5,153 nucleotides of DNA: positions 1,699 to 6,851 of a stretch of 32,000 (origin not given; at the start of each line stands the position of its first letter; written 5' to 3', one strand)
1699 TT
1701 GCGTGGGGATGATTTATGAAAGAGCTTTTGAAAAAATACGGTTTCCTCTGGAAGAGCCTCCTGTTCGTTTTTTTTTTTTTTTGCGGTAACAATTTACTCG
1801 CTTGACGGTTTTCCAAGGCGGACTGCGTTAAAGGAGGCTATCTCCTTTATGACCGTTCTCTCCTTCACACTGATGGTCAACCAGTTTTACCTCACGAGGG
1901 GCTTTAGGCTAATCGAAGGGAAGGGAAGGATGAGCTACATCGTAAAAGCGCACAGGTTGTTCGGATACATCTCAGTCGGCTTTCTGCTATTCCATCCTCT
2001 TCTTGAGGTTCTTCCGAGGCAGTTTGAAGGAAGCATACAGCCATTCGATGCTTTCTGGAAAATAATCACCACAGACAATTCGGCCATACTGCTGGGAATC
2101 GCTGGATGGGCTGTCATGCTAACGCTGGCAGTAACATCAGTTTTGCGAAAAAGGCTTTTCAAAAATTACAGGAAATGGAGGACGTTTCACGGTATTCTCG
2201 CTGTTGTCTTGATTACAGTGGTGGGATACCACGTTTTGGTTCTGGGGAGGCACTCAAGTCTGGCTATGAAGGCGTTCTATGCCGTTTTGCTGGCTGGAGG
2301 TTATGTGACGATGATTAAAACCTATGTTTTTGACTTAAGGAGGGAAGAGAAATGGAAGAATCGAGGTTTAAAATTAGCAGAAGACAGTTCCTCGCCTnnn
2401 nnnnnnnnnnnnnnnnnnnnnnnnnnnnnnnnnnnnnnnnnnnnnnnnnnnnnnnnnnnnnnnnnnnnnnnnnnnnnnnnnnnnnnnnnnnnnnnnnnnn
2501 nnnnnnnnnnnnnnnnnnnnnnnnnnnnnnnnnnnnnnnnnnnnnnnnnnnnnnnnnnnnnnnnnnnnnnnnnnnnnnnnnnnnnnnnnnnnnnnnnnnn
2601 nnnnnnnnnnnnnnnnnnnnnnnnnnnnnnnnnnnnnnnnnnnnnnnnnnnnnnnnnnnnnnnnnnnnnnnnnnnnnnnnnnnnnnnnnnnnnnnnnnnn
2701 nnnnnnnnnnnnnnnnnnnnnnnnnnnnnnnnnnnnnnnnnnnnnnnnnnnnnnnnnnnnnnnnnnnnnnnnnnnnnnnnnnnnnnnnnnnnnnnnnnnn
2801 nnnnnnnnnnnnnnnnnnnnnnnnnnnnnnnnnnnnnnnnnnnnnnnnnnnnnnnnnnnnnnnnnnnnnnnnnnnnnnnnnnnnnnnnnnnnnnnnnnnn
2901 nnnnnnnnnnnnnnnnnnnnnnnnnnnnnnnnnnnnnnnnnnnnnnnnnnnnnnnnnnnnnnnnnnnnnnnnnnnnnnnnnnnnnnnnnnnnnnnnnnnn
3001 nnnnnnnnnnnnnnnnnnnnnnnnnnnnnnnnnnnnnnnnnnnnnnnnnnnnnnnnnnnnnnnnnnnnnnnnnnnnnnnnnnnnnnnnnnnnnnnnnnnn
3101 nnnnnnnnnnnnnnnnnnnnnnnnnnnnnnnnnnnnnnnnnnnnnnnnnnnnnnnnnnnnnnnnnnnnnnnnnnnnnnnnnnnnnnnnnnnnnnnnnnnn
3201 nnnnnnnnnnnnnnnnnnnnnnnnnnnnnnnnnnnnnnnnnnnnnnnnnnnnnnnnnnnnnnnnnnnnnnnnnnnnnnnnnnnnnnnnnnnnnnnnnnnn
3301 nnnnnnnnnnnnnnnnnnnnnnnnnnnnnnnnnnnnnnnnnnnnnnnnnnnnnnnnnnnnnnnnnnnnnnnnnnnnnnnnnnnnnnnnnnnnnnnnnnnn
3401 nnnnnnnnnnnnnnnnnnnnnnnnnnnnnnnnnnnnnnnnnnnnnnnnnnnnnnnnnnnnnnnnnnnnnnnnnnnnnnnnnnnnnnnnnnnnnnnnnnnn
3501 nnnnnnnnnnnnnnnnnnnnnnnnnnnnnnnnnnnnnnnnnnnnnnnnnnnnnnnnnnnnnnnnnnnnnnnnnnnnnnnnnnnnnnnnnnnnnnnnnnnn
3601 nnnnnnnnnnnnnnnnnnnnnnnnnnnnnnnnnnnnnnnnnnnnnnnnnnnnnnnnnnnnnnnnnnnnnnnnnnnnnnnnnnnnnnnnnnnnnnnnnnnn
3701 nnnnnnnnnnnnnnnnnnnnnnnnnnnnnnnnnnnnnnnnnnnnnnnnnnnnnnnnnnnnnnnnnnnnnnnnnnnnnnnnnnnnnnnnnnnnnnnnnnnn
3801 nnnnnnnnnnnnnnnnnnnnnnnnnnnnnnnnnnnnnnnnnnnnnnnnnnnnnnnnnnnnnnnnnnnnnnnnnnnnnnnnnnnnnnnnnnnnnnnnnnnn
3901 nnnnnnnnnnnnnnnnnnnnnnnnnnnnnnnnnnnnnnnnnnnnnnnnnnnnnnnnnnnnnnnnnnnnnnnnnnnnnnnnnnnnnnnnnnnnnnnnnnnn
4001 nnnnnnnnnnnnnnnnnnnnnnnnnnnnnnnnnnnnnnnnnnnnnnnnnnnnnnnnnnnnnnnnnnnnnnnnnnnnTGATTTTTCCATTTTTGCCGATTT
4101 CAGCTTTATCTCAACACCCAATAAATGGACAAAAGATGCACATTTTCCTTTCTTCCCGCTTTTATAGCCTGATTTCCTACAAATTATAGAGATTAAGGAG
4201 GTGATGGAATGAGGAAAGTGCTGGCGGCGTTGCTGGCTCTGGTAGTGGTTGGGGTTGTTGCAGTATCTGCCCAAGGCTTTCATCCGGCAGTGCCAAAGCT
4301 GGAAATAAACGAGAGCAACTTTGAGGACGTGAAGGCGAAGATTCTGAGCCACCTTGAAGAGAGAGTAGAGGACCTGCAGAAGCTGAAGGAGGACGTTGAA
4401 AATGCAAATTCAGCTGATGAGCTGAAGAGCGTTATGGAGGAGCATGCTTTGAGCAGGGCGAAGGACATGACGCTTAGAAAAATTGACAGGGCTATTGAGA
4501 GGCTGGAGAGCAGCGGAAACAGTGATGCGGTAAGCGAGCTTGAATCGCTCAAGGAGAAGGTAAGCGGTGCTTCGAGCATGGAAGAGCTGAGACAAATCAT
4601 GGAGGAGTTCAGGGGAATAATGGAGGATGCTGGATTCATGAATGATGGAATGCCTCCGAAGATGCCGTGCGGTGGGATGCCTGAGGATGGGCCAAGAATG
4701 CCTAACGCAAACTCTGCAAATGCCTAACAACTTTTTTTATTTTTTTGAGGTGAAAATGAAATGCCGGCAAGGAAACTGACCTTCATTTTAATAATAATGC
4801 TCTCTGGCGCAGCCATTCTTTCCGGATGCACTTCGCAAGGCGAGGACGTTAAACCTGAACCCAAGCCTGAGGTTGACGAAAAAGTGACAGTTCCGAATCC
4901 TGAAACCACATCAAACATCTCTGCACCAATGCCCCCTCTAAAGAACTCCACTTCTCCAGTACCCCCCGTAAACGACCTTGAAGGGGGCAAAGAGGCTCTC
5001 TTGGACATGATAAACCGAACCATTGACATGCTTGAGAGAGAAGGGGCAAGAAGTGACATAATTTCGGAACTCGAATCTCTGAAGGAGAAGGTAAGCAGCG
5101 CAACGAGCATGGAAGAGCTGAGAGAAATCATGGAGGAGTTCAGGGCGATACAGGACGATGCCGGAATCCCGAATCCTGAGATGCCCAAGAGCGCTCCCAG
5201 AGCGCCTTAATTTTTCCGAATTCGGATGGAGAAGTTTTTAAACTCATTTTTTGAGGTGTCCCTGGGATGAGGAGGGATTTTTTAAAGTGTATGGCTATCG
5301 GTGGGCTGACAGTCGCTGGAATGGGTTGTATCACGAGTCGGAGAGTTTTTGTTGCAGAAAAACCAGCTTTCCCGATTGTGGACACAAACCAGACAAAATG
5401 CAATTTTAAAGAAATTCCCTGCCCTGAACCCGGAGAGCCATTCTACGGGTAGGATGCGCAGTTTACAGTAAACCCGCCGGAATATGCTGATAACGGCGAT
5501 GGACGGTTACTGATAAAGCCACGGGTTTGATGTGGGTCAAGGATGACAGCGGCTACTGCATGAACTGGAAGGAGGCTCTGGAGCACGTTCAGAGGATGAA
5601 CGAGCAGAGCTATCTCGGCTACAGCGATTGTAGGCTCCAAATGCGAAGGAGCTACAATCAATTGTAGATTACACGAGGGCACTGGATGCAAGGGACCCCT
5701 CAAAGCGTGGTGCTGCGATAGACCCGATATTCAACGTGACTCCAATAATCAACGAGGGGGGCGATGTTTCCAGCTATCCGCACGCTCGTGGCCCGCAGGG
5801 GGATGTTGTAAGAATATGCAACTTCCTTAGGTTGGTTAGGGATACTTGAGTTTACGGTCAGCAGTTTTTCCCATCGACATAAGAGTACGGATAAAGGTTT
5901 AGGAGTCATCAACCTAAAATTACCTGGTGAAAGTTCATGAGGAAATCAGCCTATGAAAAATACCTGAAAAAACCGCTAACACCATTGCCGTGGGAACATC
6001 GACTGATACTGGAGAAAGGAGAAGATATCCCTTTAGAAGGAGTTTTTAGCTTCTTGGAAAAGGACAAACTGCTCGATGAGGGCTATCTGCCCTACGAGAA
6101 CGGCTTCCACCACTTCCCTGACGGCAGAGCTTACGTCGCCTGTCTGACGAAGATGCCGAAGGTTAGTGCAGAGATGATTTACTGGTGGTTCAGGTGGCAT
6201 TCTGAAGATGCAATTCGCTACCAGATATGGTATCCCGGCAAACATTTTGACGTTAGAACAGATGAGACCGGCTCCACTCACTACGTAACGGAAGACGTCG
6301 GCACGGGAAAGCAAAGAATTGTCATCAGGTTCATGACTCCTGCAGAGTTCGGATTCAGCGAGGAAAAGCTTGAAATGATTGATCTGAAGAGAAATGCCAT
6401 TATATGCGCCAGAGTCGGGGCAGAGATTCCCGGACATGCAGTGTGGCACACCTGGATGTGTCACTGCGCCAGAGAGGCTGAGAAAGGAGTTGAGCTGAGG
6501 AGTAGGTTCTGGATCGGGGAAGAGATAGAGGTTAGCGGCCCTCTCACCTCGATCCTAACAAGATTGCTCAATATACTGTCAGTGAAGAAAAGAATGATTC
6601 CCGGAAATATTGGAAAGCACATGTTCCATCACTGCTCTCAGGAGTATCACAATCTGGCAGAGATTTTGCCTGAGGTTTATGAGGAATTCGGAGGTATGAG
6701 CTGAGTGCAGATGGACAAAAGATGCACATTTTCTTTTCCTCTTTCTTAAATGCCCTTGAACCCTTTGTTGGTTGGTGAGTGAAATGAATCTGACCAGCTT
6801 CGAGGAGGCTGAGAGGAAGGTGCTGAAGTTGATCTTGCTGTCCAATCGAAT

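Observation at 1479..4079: A ferredoxin, an NOX/MsrQ-like di-heme membrane protein and a Tat-exported FrdA-like flavoprotein form a putative trans-membrane electron conduit to an extracytoplasmic reductase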

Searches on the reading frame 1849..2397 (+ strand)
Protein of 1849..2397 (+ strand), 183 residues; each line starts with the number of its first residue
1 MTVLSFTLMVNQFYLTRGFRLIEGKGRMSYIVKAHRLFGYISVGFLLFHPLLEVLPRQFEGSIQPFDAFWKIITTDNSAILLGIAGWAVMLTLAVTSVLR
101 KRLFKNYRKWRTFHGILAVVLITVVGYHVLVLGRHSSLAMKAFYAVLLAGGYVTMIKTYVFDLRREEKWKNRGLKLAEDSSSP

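Call 3: search_protein_families(library=pfam, proteins=[window:1849-2397:+], max_evalue=0.01)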
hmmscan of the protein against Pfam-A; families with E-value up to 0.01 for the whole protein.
window:1849-2397:+ (183 aa): 2 families
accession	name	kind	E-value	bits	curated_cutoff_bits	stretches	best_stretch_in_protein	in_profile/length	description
PF01794.25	Ferric_reduct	-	3.3e-13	50.2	28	1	3-124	3-120/121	Ferric reductase like transmembrane component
PF14358.11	DUF4405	-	0.00024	22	26.7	0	88-130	8-63/66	Domain of unknown function (DUF4405)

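Call 24: find_homologous_proteins(query=window:1849-2397:+, max_evalue=0.00001)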
Query window:1849-2397:+ (183 aa): 3 proteins with E <= 0.00001 among 541 candidates.
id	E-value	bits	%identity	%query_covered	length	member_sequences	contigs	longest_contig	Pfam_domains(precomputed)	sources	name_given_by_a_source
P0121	9.1e-114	395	99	100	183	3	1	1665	PF01794.26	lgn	-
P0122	1.5e-76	274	65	100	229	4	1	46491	PF01794.26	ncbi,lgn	-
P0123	3.8e-31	126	40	91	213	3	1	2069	PF01794.26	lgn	-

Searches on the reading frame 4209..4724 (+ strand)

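Call 3: search_protein_families(library=pfam, proteins=[window:4209-4724:+], max_evalue=0.01)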
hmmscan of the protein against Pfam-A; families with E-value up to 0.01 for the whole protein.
window:4209-4724:+ (172 aa): 3 families
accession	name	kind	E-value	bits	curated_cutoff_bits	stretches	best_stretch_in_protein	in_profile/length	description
PF18026.6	Exog_C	-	0.0035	17.7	29.5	0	117-135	14-32/49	Endo/exonuclease (EXOG) C-terminal domain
PF14860.11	DrrA_P4M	-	0.007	16.7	26.2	0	56-87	35-64/103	DrrA phosphatidylinositol 4-phosphate binding domain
PF16717.10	RAC_head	-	0.0073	17.6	27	0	45-80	49-82/98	Ribosome-associated complex head domain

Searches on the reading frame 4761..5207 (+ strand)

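Call 3: search_protein_families(library=pfam, proteins=[window:4761-5207:+], max_evalue=0.01)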
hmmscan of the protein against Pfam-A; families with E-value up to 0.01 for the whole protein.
window:4761-5207:+ (149 aa): 1 family
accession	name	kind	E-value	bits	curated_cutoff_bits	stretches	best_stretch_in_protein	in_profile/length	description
PF03993.17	DUF349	-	0.005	17.6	23.9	1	96-131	34-70/75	Domain of Unknown Function (DUF349)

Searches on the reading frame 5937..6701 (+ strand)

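Call 3: search_protein_families(library=pfam, proteins=[window:5937-6701:+], max_evalue=0.01)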
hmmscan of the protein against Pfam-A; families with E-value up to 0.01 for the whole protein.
window:5937-6701:+ (255 aa): 1 family
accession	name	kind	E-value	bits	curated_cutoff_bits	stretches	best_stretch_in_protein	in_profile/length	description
PF18089.7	DAPG_hydrolase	-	3.4e-72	243.1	22.7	1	39-249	4-223/223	DAPG hydrolase PhiG domain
